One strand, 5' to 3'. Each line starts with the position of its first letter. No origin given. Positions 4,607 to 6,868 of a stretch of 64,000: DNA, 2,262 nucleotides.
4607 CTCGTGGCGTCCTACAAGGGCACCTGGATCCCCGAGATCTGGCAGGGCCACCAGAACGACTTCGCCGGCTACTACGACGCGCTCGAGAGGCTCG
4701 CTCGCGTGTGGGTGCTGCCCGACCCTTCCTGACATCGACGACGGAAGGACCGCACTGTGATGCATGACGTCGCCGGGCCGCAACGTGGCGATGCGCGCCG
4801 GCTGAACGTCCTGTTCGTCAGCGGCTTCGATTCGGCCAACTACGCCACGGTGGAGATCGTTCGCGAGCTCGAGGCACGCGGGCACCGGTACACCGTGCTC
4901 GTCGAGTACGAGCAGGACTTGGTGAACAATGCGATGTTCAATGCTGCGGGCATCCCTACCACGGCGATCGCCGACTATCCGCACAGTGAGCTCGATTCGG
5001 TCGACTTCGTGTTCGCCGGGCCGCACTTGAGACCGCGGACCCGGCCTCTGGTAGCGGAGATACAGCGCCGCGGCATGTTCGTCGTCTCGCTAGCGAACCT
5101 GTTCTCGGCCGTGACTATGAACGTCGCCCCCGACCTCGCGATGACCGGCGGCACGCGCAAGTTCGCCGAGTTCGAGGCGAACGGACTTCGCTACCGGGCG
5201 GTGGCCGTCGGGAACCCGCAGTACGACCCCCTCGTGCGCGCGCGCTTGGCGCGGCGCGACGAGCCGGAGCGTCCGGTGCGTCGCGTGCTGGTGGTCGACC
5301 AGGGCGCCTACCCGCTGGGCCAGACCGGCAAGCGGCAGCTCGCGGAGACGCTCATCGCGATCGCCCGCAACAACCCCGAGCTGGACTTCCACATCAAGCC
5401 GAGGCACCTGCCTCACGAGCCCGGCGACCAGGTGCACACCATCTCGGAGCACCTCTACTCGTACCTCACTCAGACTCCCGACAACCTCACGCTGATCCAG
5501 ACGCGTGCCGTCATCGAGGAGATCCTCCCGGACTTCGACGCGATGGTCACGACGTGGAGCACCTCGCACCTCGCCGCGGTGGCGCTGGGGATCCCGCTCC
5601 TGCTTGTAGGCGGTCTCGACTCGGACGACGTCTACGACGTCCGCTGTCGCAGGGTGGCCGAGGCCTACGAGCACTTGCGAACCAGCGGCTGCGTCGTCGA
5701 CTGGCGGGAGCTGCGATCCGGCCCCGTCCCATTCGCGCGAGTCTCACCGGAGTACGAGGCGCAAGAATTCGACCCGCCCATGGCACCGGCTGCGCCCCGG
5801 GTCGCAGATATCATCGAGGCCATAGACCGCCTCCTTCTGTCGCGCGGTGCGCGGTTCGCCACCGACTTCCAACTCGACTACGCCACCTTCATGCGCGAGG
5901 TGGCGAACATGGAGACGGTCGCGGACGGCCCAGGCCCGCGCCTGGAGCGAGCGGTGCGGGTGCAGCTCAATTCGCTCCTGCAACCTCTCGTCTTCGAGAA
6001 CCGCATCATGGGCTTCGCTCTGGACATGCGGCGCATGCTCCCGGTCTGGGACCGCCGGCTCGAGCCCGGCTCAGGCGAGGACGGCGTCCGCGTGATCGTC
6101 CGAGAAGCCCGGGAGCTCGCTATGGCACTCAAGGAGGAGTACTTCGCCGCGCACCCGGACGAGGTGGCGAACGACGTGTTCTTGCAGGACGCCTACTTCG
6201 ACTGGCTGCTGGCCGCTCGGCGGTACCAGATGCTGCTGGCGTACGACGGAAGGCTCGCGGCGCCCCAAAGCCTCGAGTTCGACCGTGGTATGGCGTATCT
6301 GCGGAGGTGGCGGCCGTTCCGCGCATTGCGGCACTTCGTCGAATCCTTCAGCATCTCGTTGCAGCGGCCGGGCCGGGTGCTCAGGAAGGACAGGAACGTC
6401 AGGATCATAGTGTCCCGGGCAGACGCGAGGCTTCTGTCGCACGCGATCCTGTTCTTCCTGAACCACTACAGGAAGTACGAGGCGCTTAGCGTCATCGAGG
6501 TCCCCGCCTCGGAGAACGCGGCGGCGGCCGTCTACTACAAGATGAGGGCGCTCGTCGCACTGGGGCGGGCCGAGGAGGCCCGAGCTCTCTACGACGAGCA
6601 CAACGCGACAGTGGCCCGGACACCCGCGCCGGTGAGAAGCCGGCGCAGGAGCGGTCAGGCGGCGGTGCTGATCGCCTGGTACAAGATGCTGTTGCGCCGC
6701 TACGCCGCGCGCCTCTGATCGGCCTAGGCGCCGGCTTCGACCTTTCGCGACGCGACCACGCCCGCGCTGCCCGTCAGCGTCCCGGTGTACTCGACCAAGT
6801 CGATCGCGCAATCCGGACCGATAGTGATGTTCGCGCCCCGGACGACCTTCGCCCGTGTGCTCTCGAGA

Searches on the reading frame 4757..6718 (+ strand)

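Call 64: search_protein_families(library=pfam, proteins=[window:4757-6718:+], max_evalue=0.001)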
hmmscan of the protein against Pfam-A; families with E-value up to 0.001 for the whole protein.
window:4757-6718:+ (653 aa): 1 family
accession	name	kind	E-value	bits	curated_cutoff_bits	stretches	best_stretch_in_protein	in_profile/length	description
PF20471.4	DUF6716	-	7.8e-13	48.5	27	1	158-327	157-317/342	Putative glycosyltransferase (DUF6716)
